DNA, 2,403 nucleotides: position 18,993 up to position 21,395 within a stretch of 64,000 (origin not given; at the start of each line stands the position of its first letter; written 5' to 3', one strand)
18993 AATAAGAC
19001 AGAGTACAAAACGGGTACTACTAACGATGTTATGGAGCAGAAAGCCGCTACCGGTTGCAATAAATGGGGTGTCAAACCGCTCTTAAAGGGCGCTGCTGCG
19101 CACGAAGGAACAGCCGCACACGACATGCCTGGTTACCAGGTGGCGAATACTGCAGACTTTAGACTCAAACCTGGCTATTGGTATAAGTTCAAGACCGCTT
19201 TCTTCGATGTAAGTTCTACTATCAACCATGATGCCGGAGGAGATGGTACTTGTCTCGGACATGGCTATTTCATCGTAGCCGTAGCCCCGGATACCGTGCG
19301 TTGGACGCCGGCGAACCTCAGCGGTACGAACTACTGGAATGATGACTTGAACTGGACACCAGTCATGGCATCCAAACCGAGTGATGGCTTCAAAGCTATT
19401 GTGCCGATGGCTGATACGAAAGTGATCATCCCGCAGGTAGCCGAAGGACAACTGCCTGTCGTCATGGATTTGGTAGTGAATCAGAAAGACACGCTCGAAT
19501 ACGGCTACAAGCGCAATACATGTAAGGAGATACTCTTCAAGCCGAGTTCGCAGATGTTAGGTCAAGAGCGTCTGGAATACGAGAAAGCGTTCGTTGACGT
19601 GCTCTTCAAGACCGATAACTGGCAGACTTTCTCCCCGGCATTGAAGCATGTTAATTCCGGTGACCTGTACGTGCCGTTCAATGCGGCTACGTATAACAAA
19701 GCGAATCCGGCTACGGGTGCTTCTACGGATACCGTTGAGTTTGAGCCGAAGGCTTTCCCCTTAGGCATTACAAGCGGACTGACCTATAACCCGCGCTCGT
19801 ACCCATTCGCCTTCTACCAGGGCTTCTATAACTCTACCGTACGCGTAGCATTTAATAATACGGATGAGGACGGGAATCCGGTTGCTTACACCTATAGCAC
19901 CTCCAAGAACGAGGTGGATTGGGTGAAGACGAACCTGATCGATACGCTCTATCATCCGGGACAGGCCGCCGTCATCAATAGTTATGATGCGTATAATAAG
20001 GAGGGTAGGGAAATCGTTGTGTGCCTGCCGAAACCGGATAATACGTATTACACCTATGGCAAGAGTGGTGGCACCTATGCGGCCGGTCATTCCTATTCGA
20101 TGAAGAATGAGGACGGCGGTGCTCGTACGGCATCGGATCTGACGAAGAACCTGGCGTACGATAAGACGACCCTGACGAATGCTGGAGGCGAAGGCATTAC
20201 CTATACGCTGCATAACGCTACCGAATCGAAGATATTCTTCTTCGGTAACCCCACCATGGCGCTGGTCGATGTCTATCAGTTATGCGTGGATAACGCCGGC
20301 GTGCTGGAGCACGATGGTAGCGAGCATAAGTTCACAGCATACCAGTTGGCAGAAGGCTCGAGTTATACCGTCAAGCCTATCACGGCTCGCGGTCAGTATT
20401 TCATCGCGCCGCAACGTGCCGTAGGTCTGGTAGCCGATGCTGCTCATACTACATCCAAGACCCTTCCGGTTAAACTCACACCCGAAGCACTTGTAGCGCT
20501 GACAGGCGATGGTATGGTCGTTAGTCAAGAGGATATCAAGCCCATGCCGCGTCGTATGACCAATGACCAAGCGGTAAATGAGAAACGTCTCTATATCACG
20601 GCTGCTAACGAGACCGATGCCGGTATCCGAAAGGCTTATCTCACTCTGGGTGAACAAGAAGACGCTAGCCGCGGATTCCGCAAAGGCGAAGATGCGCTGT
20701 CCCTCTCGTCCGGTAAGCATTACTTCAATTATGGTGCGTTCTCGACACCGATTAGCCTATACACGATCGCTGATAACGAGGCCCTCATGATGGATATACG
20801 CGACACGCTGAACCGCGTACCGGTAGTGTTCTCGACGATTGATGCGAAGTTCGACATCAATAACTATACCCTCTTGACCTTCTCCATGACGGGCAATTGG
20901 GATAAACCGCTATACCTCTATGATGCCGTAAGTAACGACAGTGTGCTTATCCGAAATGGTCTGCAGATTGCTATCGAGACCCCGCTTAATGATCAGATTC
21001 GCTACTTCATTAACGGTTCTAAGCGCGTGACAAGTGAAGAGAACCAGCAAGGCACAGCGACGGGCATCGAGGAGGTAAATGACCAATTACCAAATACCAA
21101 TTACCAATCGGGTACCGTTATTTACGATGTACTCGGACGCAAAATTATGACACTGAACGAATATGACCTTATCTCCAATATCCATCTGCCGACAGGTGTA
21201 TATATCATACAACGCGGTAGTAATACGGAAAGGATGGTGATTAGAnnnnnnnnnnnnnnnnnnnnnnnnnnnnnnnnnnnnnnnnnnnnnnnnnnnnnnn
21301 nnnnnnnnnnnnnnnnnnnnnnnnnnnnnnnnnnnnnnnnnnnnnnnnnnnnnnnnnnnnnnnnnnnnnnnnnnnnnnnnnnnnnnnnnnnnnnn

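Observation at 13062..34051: Two tandem modules of giant secreted protein plus ATGA-coupled small anchored partner, separated by a membrane-embedded AraC regulator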

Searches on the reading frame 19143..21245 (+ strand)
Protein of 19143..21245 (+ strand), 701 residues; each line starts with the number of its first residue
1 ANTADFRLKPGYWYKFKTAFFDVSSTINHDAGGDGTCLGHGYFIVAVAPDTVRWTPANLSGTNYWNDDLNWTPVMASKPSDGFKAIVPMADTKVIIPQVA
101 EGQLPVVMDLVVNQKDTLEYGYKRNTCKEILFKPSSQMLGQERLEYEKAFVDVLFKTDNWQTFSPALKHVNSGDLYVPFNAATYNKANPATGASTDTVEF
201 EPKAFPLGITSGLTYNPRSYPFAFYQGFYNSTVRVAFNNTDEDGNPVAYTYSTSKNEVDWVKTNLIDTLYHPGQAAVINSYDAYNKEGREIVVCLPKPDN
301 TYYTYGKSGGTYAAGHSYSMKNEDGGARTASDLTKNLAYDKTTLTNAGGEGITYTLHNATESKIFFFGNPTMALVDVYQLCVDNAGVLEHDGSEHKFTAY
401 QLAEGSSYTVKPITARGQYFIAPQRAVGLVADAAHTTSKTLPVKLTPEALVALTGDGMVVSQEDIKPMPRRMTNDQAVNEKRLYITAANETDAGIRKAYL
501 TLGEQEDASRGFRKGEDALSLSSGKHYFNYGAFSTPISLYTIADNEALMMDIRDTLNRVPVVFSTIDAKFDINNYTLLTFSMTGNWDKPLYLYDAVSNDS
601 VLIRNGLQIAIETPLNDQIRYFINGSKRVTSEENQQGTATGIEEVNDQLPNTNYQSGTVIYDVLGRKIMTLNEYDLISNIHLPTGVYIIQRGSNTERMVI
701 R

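Call 48: predict_structure(alignment_id=A4)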
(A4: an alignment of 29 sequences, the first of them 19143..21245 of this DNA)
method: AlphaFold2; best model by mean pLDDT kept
length: 701 residues; sequences in the alignment: 29
mean_pLDDT: 71.2   pTM: 0.62
mean pLDDT of the five models: 71.2, 67.9, 67.3, 65.1, 63.0
residues with pLDDT >= 90: 95; 70-90: 321; 50-70: 197; < 50: 88
segments of 3 or more residues with pLDDT < 50: 1-5, 27-32, 114-121, 346-348, 463-478, 523-534, 627-656
pLDDT, mean of each block of 10 residues (from residue 1): 52 71 53 59 73 85 82 76 71 89 80 48 81 91 92 86 93 78 55 66 68 59 76 66 55 61 83 90 73 88 75 79 90 92 64 89 90 90 90 74 64 74 90 80 90 59 39 36 82 69 71 55 40 59 72 78 68 80 74 78 74 73 61 31 27 49 71 67 76 70 60
secondary structure, 60 per line:
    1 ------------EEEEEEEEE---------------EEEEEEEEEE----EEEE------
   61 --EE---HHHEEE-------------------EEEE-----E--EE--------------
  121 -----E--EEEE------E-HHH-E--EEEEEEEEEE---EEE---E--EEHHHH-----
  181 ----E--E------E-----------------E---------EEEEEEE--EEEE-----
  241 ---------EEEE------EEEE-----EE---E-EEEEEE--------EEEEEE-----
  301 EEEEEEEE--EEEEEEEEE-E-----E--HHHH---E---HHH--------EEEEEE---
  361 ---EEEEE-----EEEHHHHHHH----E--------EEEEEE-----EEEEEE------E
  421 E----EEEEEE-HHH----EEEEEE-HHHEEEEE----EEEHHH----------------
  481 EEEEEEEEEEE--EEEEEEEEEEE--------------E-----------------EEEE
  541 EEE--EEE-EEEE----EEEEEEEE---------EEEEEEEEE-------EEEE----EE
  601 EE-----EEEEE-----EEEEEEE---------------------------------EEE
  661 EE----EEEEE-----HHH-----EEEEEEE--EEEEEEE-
elements in order (helices of 4 or more, strands of 3 or more residues): E13-21 E37-46 E51-54 E71-73 E93-96 E129-132 E148-157 E161-163 H172-175 E223-229 E232-235 E250-253 E260-263 E276-281 E290-295 E301-308 E311-319 H330-333 E352-357 E364-368 E374-376 H377-383 E397-402 E408-413 E426-431 E440-445 E450-454 E459-461 E481-491 E494-504 E537-543 E546-548 E550-553 E558-565 E575-583 E591-594 E599-602 E608-612 E618-624 E658-662 E667-671 E685-691 E694-700

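Call 51: fold_search(model_id=the predicted structure, library=pdb)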
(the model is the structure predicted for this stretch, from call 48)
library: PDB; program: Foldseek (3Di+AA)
matches with E <= 10: 422; with E <= 0.001: 0
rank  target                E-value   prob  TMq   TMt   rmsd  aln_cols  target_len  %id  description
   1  5a42                  7.4e-02  0.03  0.07  0.04  26.6       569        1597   11  Cryo-EM single particle 3D reconstruction of the native conformation of E. coli alpha-2-macroglobulin (ECAM) (released 2015-07-29)
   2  6b9o_B                1.4e-01  0.05  0.08  0.06  19.5       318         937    8  Structure of GH 38 Jack Bean alpha-mannosidase (released 2018-09-26)
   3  6b9p_A                1.6e-01  0.04  0.08  0.06  19.2       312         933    9  Structure of GH 38 Jack Bean alpha-mannosidase in complex with a 36-valent iminosugar cluster inhibitor (released 2018-09-26)
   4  1a02_N                1.9e-01  0.02  0.05  0.08  21.0       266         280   10  STRUCTURE OF THE DNA BINDING DOMAINS OF NFAT, FOS AND JUN BOUND TO DNA (released 1998-05-27)
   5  7k6v_LC               2.3e-01  0.02  0.07  0.08  25.4       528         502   10  Crystal Structure of Virus-like Particles of GII.4 Norovirus Houston virus (HOV) (released 2022-03-02)
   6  5lgw_A                3.5e-01  0.57  0.08  0.08   4.3        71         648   10  GlgE isoform 1 from Streptomyces coelicolor D394A mutant co-crystallised with maltodextrin (released 2016-08-17)
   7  5vt4_A                3.5e-01  0.57  0.08  0.08   4.3        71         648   10  Sco GlgEI-V279S in complex with a pyrolidene-based methyl-phosphonate compound (released 2017-06-07)
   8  7u8t_B                3.6e-01  0.01  0.06  0.06  27.1       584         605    9  Vps13 adaptor binding domain in complex with Mcp1 PxP motif peptide (released 2022-03-30)
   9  5w7w_T                4.0e-01  0.13  0.06  0.29  14.3       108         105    8  Crystal Structure of FHA domain of human APLF (released 2018-05-02)
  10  8eeu_F                4.3e-01  0.01  0.05  0.08  29.9       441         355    8  Venezuelan equine encephalitis virus-like particle in complex with Fab SKT05 (released 2023-07-19)
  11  5vt4_C                4.5e-01  0.47  0.08  0.08   4.3        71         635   10  Sco GlgEI-V279S in complex with a pyrolidene-based methyl-phosphonate compound (released 2017-06-07)
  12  6tav_A                5.3e-01  0.03  0.10  0.06  31.2       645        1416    8  Crystal structure of endopeptidase-induced alpha2-macroglobulin (released 2021-05-12)
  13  5w7w_A                5.9e-01  0.10  0.06  0.26  14.7       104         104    8  Crystal Structure of FHA domain of human APLF (released 2018-05-02)
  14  9occ_F                6.2e-01  0.07  0.07  0.20  16.4       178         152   10  Sf11 bacteriophage tail (released 2025-11-12)
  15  6b9o_A                6.2e-01  0.02  0.08  0.06  19.2       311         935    8  Structure of GH 38 Jack Bean alpha-mannosidase (released 2018-09-26)
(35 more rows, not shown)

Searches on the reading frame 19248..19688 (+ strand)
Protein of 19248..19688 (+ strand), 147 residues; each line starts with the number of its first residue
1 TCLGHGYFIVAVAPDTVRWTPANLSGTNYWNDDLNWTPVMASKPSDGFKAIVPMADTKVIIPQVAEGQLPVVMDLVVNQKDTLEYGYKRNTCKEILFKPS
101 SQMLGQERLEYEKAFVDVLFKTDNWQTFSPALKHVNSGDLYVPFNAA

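Call 46: find_related_loci(query=A6, collection=metagenome_contigs, flank=8000)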
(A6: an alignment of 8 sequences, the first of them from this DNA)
Query A6 (147 aa) in metagenome_contigs; peptide patterns used: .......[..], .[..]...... (x = any residue, [..] = any of these).
261 stretches matched a pattern; 22 encode a relative of the query (tblastn E <= 1e-3); 22 distinct loci.
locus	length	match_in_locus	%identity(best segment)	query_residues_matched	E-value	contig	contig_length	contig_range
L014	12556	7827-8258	94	4-147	2e-93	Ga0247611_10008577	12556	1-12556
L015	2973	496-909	75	8-145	1e-71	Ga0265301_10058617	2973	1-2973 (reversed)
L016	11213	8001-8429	64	2-144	8e-64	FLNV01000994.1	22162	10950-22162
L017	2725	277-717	62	1-147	2e-63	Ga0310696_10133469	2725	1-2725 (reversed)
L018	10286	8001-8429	65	1-143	1e-62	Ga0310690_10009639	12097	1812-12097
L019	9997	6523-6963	61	1-147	2e-61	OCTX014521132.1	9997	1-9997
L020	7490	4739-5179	61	1-147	2e-61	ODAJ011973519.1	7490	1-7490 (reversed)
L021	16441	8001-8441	61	1-147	5e-61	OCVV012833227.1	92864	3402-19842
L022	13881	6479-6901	64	4-143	2e-60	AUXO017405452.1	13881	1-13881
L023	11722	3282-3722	60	1-147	1e-59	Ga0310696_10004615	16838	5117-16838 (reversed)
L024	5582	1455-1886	62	4-147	5e-58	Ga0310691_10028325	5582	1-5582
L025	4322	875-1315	57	1-147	4e-54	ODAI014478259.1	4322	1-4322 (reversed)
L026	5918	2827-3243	56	7-145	2e-47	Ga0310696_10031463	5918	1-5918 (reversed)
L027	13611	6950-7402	50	2-147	3e-47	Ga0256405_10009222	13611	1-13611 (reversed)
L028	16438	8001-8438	54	4-145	7e-47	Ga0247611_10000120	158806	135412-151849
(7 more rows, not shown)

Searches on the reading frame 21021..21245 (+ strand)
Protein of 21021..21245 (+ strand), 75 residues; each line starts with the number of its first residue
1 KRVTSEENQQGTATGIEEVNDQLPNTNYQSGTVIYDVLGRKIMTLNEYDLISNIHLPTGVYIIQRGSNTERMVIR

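Call 55: search_protein_families(library=ncbifam, proteins=[window:21021-21245:+], max_evalue=1)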
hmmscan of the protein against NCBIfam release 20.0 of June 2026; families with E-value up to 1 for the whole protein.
seq(75 aa): 3 families
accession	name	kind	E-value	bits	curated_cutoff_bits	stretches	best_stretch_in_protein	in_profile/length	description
TIGR04183.1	Por_Secre_tail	domain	5.1e-05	23.2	23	1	26-74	21-71/72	T9SS type A sorting domain-containing protein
NF033708.1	T9SS_Cterm_ChiA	domain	0.00057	19.7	40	1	34-64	6-40/55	T9SS sorting signal type C domain-containing protein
NF050177.1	TapA_OM_Porphy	equivalog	0.078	11.7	500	1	29-73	491-538/544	TapA/TapC family T9SS-dependent outer membrane protein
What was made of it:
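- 21096..21245 (+): G1 C-terminal T9SS type A sorting domain (about residues 2679-2728). TIGR04183 scores 23.2 bits (cut-off 23), E 5e-5, on the isolated tail (call 55).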

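Call 97: search_protein_families(library=ncbifam, alignment_id=A10, max_evalue=0.01)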
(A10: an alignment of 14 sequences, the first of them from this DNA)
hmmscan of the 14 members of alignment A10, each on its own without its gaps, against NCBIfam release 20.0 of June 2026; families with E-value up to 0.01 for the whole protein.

A. member 1, seq(75 aa): 2 families
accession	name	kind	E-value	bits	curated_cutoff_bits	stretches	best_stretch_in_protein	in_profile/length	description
TIGR04183.1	Por_Secre_tail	domain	5.1e-05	23.2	23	1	26-74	21-71/72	T9SS type A sorting domain-containing protein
NF033708.1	T9SS_Cterm_ChiA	domain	0.00057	19.7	40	1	34-64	6-40/55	T9SS sorting signal type C domain-containing protein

B. families by the number of members that match (of 14 scanned): 2 families
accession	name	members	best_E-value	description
TIGR04183.1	Por_Secre_tail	13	1.4e-06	T9SS type A sorting domain-containing protein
NF033708.1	T9SS_Cterm_ChiA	5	6.6e-05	T9SS sorting signal type C domain-containing protein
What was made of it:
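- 21096..21245 (+): 13 of 14 family tails match at E <= 0.01, best 1.4e-6 (call 97).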
